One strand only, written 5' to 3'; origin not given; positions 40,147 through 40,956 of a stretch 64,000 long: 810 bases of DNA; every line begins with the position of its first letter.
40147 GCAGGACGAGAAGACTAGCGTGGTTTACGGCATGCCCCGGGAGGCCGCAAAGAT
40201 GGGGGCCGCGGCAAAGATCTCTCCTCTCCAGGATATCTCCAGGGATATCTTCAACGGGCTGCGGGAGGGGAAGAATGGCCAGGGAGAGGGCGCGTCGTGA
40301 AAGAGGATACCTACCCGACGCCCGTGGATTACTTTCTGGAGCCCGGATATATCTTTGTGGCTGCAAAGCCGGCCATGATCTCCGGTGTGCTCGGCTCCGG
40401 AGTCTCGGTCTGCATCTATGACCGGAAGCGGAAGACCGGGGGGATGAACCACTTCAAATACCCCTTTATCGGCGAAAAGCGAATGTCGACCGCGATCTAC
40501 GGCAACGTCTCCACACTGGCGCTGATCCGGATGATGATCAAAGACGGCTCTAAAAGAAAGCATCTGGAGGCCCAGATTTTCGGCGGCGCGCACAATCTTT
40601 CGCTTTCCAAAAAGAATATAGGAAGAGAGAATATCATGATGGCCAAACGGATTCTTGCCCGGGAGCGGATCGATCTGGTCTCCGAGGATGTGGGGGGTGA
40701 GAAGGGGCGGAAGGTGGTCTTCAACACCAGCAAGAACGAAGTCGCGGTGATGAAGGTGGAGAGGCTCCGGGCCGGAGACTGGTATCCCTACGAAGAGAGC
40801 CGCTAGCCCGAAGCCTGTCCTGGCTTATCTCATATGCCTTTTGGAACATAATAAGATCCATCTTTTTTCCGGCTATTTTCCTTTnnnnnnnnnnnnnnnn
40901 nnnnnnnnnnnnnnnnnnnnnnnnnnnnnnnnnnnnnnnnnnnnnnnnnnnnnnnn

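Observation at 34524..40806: Three CheD paralogs in one operon, only one with the catalytic cysteine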

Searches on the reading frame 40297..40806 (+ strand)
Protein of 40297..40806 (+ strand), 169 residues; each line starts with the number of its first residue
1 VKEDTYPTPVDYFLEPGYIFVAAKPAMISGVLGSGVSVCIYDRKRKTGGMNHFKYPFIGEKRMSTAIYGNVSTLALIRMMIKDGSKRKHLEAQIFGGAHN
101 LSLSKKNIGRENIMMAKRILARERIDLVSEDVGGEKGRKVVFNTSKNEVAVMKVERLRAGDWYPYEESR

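Call 3: search_protein_families(library=pfam, proteins=[window:40297-40806:+], max_evalue=0.01)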
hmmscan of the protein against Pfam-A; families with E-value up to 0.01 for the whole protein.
window:40297-40806:+ (169 aa): 1 family
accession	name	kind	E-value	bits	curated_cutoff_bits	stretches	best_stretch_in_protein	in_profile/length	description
PF03975.18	CheD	-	4e-22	78.8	25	1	63-152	14-107/108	CheD chemotactic sensory transduction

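Call 6: search_solved_structures(query=window:40297-40803:+, max_evalue=1, show_alignments=2)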
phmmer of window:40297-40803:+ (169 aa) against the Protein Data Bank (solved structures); distinct sequences matched with E-value up to 1: 8.
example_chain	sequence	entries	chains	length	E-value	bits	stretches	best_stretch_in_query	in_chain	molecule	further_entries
2f9z_C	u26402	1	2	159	7.1e-16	61.7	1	23-154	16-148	PROTEIN (chemotaxis methylation protein)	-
1x18_F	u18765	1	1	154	0.12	15.4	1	65-145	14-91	30S ribosomal protein S7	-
1eg0_D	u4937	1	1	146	0.18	14.9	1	65-136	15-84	PROTEIN (S7 RIBOSOMAL PROTEIN)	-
1fka_G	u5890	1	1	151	0.2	14.8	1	65-136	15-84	30S RIBOSOMAL PROTEIN S7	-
1rss_A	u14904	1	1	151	0.2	14.8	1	65-136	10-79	RIBOSOMAL PROTEIN S7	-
1i94_G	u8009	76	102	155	0.21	14.7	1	65-136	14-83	30S RIBOSOMAL PROTEIN S7 | RIBOSOMAL PROTEIN S7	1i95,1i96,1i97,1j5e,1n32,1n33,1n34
10px_1g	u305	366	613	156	0.21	14.7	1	65-136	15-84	30S ribosomal protein S7 | Ribosomal protein S7 | 16S Ribosomal protein S7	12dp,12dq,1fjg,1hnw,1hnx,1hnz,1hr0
1dv4_G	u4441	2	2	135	0.22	14.6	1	66-136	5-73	RIBOSOMAL PROTEIN S7 | S7 RIBOSOMAL PROTEIN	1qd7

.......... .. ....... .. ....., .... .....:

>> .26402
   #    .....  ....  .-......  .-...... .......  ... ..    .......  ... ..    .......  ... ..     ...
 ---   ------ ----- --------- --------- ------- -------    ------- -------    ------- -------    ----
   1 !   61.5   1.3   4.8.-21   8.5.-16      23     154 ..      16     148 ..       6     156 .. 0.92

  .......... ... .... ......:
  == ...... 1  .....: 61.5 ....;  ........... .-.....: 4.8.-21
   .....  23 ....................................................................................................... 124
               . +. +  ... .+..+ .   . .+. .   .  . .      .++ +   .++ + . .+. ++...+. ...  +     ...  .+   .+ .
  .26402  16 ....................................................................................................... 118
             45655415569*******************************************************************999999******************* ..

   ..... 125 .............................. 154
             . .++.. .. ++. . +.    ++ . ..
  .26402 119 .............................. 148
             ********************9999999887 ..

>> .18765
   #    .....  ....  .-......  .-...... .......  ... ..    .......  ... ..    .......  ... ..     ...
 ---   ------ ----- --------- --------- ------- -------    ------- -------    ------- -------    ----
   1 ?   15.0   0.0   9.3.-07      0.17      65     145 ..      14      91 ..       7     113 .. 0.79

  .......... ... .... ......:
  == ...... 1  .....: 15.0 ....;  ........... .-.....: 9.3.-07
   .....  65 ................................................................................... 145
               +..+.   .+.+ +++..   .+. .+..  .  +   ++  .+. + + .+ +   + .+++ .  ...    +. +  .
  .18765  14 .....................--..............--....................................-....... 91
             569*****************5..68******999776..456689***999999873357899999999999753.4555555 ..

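Call 12: find_homologous_proteins(query=window:40297-40803:+, max_evalue=0.00001)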
Query seq(169 aa) (169 aa): 745 proteins with E <= 0.00001 among 792 candidates; the best 120 are listed.
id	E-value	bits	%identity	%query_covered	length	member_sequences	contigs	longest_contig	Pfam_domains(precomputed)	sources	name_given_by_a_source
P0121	6.3e-107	372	100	100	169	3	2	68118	PF03975.19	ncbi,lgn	-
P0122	1.4e-79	284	76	100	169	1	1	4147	PF03975.19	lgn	-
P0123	1.5e-79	283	77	96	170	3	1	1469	PF03975.19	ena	-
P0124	1.5e-79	283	77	96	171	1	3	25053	PF03975.19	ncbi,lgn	-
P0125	4.3e-79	282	76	95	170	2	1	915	PF03975.19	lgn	-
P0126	1.8e-78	280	73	100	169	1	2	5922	PF03975.19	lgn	-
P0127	2.5e-77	276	73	100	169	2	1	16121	PF03975.19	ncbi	-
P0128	3.2e-77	276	74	100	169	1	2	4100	PF03975.19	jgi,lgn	jgi:chemotaxis protein CheD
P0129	6.3e-77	275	72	100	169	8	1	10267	PF03975.19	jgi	-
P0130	7.6e-75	268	73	96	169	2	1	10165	PF03975.19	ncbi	-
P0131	1.4e-74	267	72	96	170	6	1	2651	PF03975.19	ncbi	-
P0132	1.5e-74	267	73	95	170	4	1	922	PF03975.19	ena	-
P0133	2.0e-74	267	71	99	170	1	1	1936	PF03975.19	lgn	-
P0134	6.0e-74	265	71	96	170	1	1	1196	PF03975.19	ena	-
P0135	8.4e-74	265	70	96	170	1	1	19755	PF03975.19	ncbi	-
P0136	1.9e-73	264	68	100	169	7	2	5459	PF03975.19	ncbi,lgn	-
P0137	3.0e-73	263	69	96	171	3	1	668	PF03975.19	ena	-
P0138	2.5e-72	260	67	99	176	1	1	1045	PF03975.19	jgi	jgi:chemotaxis protein CheD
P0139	2.7e-72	260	67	100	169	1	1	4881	PF03975.19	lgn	-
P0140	3.4e-72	260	70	99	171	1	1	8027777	PF03975.19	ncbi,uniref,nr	ncbi:chemotaxis protein CheD [Desulfonema magnum]|uniref:Probable chemoreceptor glutamine deamidase 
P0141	3.5e-72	259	67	96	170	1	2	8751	PF03975.19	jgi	-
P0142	5.6e-72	259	66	99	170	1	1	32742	PF03975.19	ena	-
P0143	1.3e-71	258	69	96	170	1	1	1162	PF03975.19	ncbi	-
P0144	1.6e-71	257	68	99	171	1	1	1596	PF03975.19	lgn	-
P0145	2.4e-71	257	66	100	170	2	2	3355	PF03975.19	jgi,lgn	jgi:chemotaxis protein CheD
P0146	2.4e-71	257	67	100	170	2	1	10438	PF03975.19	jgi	-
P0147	2.9e-71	257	69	96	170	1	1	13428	PF03975.19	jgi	-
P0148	1.2e-70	255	69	99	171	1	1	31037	PF03975.19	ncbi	-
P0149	1.6e-70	254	66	100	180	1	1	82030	PF03975.19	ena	-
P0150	1.7e-70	254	68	98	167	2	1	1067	PF03975.19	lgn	-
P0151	2.1e-70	254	69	96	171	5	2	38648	PF03975.19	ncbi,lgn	ncbi:MAG: chemotaxis protein CheD [Thermodesulfobacteriota bacterium]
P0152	2.2e-70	254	67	96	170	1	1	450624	PF03975.19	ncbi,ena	-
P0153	3.3e-70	253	65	99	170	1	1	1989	PF03975.19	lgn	-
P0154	5.5e-70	252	68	96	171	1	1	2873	PF03975.19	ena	-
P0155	1.1e-69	251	67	96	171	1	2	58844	PF03975.19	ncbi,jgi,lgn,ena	jgi:chemotaxis protein CheD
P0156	1.4e-69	251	69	96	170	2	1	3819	PF03975.19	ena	-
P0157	2.6e-69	250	66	100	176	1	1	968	PF03975.19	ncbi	-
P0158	3.6e-69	250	66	99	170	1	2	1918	PF03975.19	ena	-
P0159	4.4e-69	249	67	96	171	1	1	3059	PF03975.19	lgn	-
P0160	6.7e-69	249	68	96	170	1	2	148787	PF03975.19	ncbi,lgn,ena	-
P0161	1.1e-68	248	70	95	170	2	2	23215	PF03975.19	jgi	jgi:chemotaxis protein CheD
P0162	1.7e-68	248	68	94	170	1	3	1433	PF03975.19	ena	-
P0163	1.8e-68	247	66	96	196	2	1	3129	PF03975.19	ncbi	-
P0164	1.9e-68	247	68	96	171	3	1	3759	PF03975.19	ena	-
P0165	2.0e-68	247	68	94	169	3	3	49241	PF03975.19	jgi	-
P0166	2.1e-68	247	67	95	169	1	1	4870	PF03975.19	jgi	jgi:chemotaxis protein CheD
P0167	2.2e-68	247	65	99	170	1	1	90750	PF03975.19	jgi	jgi:chemotaxis protein CheD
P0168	2.5e-68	247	65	100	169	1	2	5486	PF03975.19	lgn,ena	-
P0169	3.0e-68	247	68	94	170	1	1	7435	PF03975.19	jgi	jgi:chemotaxis protein CheD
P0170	3.7e-68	246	63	98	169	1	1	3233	PF03975.19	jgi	jgi:chemotaxis protein CheD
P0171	4.2e-68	246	67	99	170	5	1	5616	PF03975.19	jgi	jgi:chemotaxis protein CheD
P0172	4.9e-68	246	66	100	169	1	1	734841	PF03975.19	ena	-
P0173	8.9e-68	245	66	96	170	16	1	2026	PF03975.19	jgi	jgi:chemotaxis protein CheD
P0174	1.1e-67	245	66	96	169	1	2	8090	PF03975.19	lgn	-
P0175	1.2e-67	245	64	100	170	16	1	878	PF03975.19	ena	-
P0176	1.5e-67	244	67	96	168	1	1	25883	PF03975.19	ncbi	-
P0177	1.8e-67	244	66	95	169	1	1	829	PF03975.19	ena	-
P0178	2.4e-67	244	64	96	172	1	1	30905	PF03975.19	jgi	jgi:chemotaxis protein CheD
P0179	2.4e-67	244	65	99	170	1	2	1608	PF03975.19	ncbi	-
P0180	2.7e-67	244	66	94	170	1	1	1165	PF03975.19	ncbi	-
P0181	3.4e-67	243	65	96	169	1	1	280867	PF03975.19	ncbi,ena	-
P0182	5.2e-67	243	66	96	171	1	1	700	PF03975.19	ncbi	-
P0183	6.1e-67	242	65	96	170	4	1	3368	PF03975.19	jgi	jgi:chemotaxis protein CheD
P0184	6.5e-67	242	66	96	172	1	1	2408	PF03975.19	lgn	-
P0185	1.0e-66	242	65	95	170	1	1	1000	PF03975.19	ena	-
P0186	1.1e-66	242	66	95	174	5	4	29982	PF03975.19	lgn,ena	-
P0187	1.1e-66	242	65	99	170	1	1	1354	PF03975.19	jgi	-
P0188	1.4e-66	241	67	93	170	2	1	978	PF03975.19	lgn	-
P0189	1.5e-66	241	66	99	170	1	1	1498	PF03975.19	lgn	-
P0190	1.5e-66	241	66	94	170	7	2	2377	PF03975.19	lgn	-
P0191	1.8e-66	241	65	99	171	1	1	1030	PF03975.19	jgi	jgi:chemotaxis protein CheD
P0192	1.9e-66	241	68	95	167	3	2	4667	PF03975.19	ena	-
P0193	2.2e-66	241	64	94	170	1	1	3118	PF03975.19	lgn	-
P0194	2.3e-66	241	63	96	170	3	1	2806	PF03975.19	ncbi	-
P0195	2.8e-66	240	64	100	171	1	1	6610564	PF03975.19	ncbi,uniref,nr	ncbi:chemotaxis protein CheD [Desulfonema ishimotonii]|uniref:Probable chemoreceptor glutamine deami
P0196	2.9e-66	240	61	99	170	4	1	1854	PF03975.19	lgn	-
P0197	3.0e-66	240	64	99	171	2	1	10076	PF03975.19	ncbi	-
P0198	3.2e-66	240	67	93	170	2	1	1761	PF03975.19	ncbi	-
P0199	3.5e-66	240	66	95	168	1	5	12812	PF03975.19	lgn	-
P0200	3.7e-66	240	66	95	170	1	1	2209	PF03975.19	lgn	-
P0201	3.7e-66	240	66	94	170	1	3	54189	PF03975.19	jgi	jgi:chemotaxis protein CheD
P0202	3.7e-66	240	66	96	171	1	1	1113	PF03975.19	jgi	jgi:chemotaxis protein CheD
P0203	4.1e-66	240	65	94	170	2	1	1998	PF03975.19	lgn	-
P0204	5.0e-66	239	64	98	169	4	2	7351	PF03975.19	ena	-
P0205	5.2e-66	239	67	94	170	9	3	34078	PF03975.19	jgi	jgi:chemotaxis protein CheD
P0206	5.4e-66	239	67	94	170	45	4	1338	PF03975.19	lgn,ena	-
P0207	5.8e-66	239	63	94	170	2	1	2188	PF03975.19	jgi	-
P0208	6.4e-66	239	66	94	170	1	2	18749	PF03975.19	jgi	jgi:chemotaxis protein CheD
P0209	6.8e-66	239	65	99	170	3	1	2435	PF03975.19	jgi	jgi:chemotaxis protein CheD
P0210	7.4e-66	239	65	93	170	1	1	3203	PF03975.19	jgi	jgi:chemotaxis protein CheD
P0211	7.9e-66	239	62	100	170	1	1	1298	PF03975.19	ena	-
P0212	8.4e-66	239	63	98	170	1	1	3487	PF03975.19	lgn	-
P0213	9.0e-66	239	65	99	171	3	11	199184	PF03975.19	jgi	-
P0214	9.8e-66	239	66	94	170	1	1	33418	PF03975.19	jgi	-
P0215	1.1e-65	238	68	96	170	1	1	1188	PF03975.19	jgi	jgi:chemotaxis protein CheD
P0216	1.2e-65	238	63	99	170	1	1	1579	PF03975.19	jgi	jgi:chemotaxis protein CheD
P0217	1.2e-65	238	65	99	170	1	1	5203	PF03975.19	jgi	-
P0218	1.4e-65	238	65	94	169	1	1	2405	PF03975.19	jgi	-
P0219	1.4e-65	238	63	100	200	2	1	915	PF03975.19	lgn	-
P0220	1.5e-65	238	63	98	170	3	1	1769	PF03975.19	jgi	jgi:chemotaxis protein CheD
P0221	1.8e-65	238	63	95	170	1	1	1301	PF03975.19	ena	-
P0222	2.0e-65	237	62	94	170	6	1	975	PF03975.19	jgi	jgi:chemotaxis protein CheD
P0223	2.4e-65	237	66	96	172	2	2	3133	PF03975.19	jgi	jgi:chemotaxis protein CheD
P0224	2.4e-65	237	62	94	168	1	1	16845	PF03975.19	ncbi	-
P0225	2.5e-65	237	66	95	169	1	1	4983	PF03975.19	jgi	-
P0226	2.7e-65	237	64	99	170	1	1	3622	PF03975.19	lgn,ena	-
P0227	3.2e-65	237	63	96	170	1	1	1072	PF03975.19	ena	-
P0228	4.0e-65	237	64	93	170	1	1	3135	PF03975.19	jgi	jgi:chemotaxis protein CheD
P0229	4.2e-65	236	64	99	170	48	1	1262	PF03975.19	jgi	jgi:chemotaxis protein CheD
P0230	4.3e-65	236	62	98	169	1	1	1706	PF03975.19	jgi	jgi:chemotaxis protein CheD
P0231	4.4e-65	236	64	94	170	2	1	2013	PF03975.19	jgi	jgi:chemotaxis protein CheD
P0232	4.8e-65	236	65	99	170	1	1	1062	PF03975.19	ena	-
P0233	4.8e-65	236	59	99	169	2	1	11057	PF03975.19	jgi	jgi:chemotaxis protein CheD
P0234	5.2e-65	236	66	94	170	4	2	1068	PF03975.19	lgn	-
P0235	5.9e-65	236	64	95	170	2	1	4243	PF03975.19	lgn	-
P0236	7.7e-65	236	61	98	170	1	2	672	PF03975.19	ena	-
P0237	8.8e-65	235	62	94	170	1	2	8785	PF03975.19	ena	-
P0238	9.7e-65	235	66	96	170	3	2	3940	PF03975.19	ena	-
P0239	1.0e-64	235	62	99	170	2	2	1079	PF03975.19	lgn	-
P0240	1.2e-64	235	63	100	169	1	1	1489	PF03975.19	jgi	jgi:chemotaxis protein CheD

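Call 34: search_protein_representatives(protein=P0121)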
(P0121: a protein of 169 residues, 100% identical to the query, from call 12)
Query: 169 residues. Proteins with E-value up to 0.001 (for the whole library): 5351; up to 1e-10: 2090; up to 1e-30: 41. The best 150 are listed.
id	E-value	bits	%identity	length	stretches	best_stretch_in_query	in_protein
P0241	1.9e-52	193.7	53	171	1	3-169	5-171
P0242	3.5e-50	186.3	68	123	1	48-169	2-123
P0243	8.7e-50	185.0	53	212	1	8-168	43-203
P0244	4.3e-42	160.0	47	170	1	9-165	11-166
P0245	1.9e-40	154.6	46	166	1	11-163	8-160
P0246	3.7e-40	153.7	37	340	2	12-137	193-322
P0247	3.8e-40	153.7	47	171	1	11-166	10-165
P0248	4.1e-40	153.6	46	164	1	10-168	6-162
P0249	2.2e-38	147.9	48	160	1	10-163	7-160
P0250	1.3e-37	145.5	47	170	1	7-165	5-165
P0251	1.7e-37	145.0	42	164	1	4-169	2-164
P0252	3.0e-37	144.3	47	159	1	11-162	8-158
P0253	5.0e-37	143.6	44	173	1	11-167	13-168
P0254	5.4e-37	143.4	43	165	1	10-169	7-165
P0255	6.8e-37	143.1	47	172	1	11-164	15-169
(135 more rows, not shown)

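Call 52: search_protein_families(library=ncbifam, proteins=[window:40297-40806:+], max_evalue=0.01)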
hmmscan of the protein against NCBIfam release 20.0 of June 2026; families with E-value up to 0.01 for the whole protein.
window:40297-40806:+ (169 aa): 9 families
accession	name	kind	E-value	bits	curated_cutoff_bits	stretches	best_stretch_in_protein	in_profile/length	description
NF010013.0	PRK13487.1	equivalog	5.3e-35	120.7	223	1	15-158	29-174/201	chemoreceptor glutamine deamidase CheD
NF010014.0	PRK13489.1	equivalog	1.2e-25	91.1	290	1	16-156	25-170/238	chemoreceptor glutamine deamidase CheD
NF041119.1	CheD_Thtga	equivalog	1.6e-25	90.3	240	1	21-155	12-150/160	chemoreceptor glutamine deamidase/glutamate methylesterase CheD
NF010019.0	PRK13497.1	equivalog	1.6e-22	80.1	313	1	18-143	17-144/184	chemoreceptor glutamine deamidase CheD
NF010018.0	PRK13495.1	equivalog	4.6e-22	78.9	243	1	21-155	13-149/159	chemoreceptor glutamine deamidase CheD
NF010015.0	PRK13490.1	equivalog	7.2e-21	74.9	251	1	22-154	16-155/162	chemoreceptor glutamine deamidase CheD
NF010016.0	PRK13493.1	equivalog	8.1e-20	71.6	369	1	16-150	48-191/227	chemoreceptor glutamine deamidase CheD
NF010017.0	PRK13494.1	equivalog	2.1e-16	60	285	1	15-146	17-149/163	chemoreceptor glutamine deamidase CheD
NF010020.0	PRK13498.1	equivalog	7.9e-16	58.4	236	1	13-152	11-156/168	chemoreceptor glutamine deamidase CheD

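Call 55: predict_structure(alignment_id=A2)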
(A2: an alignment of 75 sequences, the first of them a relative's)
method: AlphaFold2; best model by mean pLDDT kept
length: 169 residues; sequences in the alignment: 75
mean_pLDDT: 94.7   pTM: 0.89
mean pLDDT of the five models: 94.7, 91.1, 90.9, 89.4, 89.0
residues with pLDDT >= 90: 155; 70-90: 4; 50-70: 8; < 50: 2
segments of 3 or more residues with pLDDT < 50: none
pLDDT, mean of each block of 10 residues (from residue 1): 63 97 96 99 98 98 97 99 98 98 97 99 99 98 98 95 81
secondary structure, 60 per line:
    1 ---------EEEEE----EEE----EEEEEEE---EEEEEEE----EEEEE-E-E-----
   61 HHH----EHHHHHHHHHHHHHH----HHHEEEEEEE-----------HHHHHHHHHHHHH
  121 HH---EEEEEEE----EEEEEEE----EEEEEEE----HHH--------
elements in order: E10-14 E19-21 E26-32 E36-42 E47-51 H69-82 E90-96 H108-122 E126-132 E137-143 E148-154

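Call 59: fold_search(model_id=the predicted structure, library=pdb)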
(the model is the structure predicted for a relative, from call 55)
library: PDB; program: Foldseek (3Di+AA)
matches with E <= 10: 632; with E <= 0.001: 1
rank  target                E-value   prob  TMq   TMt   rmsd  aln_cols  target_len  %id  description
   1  2f9z_C                1.2e-13  1.00  0.81  0.89   1.5       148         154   33  Complex between the chemotaxis deamidase CheD and the chemotaxis phosphatase CheC from Thermotoga maritima (released 2006-06-06)
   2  6dzd_A                1.9e-03  1.00  0.47  0.30   5.7       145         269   14  Crystal structure of Bacillus licheniformis hypothetical protein YfiH (released 2019-09-11)
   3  6dzd_B                3.6e-03  1.00  0.45  0.29   6.6       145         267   11  Crystal structure of Bacillus licheniformis hypothetical protein YfiH (released 2019-09-11)
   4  1xfj                  4.9e-03  1.00  0.46  0.32   7.0       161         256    8  Crystal structure of protein CC_0490 from Caulobacter crescentus, Pfam DUF152 (released 2004-09-21)
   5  1rw0_A                6.7e-03  0.98  0.41  0.30   6.7       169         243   10  Crystal structure of protein yfiH from Salmonella enterica serovar Typhi, Pfam DUF152 (released 2004-08-17)
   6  1rv9                  7.1e-03  0.98  0.36  0.26   6.4       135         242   10  Crystal Structure of Neisseria meningitidis protein NMB0706, Pfam DUF152 (released 2004-08-17)
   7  1u05_A                2.0e-02  0.97  0.43  0.31   6.9       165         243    8  Crystal structure of protein yfiH from Shigella flexneri, Pfam DUF152 (released 2004-08-17)
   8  7fbg                  2.0e-02  0.97  0.39  0.26   4.1       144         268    8  Kinetic and structural analysis by Peptidoglycan editing factor from Bacillus cereus ATCC 14579 (released 2022-07-13)
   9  1xaf_B                2.7e-02  0.97  0.43  0.32   5.1       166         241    9  Crystal Structure of Protein of Unknown Function YfiH from Shigella flexneri 2a str. 2457T (released 2004-08-31)
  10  7f3v_D                2.9e-02  0.98  0.44  0.33   6.0       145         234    7  Crystal structure of YfiH with C107A mutation in complex with endogenous UDP-MurNAc (released 2021-12-29)
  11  7f3v_A                2.9e-02  0.96  0.42  0.30   7.3       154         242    6  Crystal structure of YfiH with C107A mutation in complex with endogenous UDP-MurNAc (released 2021-12-29)
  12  7f3v_C                3.9e-02  0.90  0.38  0.28   6.6       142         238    7  Crystal structure of YfiH with C107A mutation in complex with endogenous UDP-MurNAc (released 2021-12-29)
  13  1z9t                  4.9e-02  0.92  0.43  0.31   6.7       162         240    8  CRYSTAL STRUCTURE OF A PUTATIVE LACCASE (YFIH) FROM ESCHERICHIA COLI AT 1.54 A RESOLUTION (released 2005-04-12)
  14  1vm6_A                5.9e-02  0.13  0.14  0.12   7.4        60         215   20  Crystal structure of Dihydrodipicolinate reductase (TM1520) from Thermotoga maritima at 2.27 A resolution (released 2004-09-21)
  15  1xaf_A                6.7e-02  0.90  0.41  0.30   7.5       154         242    8  Crystal Structure of Protein of Unknown Function YfiH from Shigella flexneri 2a str. 2457T (released 2004-08-31)
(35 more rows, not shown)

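Call 61: find_encoding_contigs(protein=P0195, flank=10000, max_places=1)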
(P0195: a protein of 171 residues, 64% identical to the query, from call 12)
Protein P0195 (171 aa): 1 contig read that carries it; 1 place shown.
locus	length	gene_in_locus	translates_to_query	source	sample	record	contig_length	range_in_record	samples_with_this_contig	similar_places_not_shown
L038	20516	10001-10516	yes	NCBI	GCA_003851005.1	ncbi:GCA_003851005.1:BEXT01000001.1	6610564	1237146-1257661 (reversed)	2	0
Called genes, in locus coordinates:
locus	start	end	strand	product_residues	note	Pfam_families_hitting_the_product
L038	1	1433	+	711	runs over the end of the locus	PF01627:Hpt, PF02895:H-kinase_dim, PF02518:HATPase_c, PF01584:CheW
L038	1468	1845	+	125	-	PF00072:Response_reg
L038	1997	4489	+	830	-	PF01627:Hpt, PF02895:H-kinase_dim, PF02518:HATPase_c, PF01584:CheW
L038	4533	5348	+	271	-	PF03705:CheR_N, PF01739:CheR, PF08242:Methyltransf_12 (faint), PF13649:Methyltransf_25 (faint)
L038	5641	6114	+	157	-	PF03975:CheD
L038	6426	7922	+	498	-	PF00015:MCPsignal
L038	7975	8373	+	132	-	PF00072:Response_reg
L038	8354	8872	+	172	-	PF13690:CheX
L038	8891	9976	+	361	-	PF00072:Response_reg, PF01339:CheB_methylest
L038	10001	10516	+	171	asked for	PF03975:CheD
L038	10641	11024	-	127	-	-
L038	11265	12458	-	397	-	PF08241:Methyltransf_11, PF13649:Methyltransf_25 (weak)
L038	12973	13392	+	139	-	PF00072:Response_reg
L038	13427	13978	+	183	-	PF00571:CBS (weak)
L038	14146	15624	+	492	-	PF00939:Na_sulph_symp, PF03600:CitMHS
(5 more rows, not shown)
